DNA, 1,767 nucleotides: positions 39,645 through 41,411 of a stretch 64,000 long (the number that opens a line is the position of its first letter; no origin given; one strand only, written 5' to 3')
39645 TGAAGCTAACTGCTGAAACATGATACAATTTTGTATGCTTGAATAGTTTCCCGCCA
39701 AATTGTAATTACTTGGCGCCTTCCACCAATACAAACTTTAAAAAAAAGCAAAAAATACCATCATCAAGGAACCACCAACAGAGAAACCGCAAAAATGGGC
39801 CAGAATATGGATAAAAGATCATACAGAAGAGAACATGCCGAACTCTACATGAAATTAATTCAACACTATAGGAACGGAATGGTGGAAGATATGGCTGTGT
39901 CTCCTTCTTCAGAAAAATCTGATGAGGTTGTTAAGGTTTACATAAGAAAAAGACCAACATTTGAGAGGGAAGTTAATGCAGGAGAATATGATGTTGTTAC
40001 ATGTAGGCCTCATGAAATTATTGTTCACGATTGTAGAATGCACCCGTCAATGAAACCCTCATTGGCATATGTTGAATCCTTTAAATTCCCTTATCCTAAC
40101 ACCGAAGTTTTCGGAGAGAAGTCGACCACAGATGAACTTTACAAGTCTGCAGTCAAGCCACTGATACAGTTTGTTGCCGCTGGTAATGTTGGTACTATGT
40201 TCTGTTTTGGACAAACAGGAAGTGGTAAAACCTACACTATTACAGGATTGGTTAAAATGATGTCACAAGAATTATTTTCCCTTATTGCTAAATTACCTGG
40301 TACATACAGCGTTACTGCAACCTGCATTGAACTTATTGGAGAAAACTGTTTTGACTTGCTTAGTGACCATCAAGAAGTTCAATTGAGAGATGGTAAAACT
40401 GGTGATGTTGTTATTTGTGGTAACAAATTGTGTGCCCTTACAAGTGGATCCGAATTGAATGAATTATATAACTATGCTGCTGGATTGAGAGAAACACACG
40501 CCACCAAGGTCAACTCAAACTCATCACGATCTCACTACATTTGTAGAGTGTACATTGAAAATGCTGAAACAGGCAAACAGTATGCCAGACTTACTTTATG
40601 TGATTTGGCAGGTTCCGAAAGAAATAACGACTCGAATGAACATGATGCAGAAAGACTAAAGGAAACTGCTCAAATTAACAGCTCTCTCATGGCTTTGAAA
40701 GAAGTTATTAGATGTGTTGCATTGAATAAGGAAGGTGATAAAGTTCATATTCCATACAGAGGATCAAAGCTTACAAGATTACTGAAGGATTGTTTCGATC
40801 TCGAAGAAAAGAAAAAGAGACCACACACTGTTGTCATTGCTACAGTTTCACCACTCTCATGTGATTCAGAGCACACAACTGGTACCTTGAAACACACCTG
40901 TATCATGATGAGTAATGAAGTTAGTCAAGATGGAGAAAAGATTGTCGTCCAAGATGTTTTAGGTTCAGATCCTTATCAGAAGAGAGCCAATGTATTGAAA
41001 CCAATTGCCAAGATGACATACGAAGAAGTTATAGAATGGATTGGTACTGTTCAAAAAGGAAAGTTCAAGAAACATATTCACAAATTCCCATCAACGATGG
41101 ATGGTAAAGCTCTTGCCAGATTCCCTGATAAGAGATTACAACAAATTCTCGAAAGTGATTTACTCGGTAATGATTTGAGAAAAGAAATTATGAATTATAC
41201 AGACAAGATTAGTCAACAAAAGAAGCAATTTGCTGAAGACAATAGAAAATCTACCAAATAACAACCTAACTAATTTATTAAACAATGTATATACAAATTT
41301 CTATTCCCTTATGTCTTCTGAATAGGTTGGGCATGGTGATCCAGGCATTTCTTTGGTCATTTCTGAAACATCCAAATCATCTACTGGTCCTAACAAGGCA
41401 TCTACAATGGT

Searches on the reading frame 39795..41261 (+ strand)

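Call 48: search_protein_families(library=pfam, proteins=[window:39795-41261:+], max_evalue=0.001)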
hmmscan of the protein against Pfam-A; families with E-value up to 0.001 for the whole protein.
window:39795-41261:+ (488 aa): 2 families
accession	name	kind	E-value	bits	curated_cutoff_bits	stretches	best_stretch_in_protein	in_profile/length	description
PF00225.29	Kinesin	-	3.1e-67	227.3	29.3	1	51-368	1-321/327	Kinesin motor domain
PF16796.11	Microtub_bd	-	1.3e-10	41.9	27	1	98-189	58-155/155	Microtubule binding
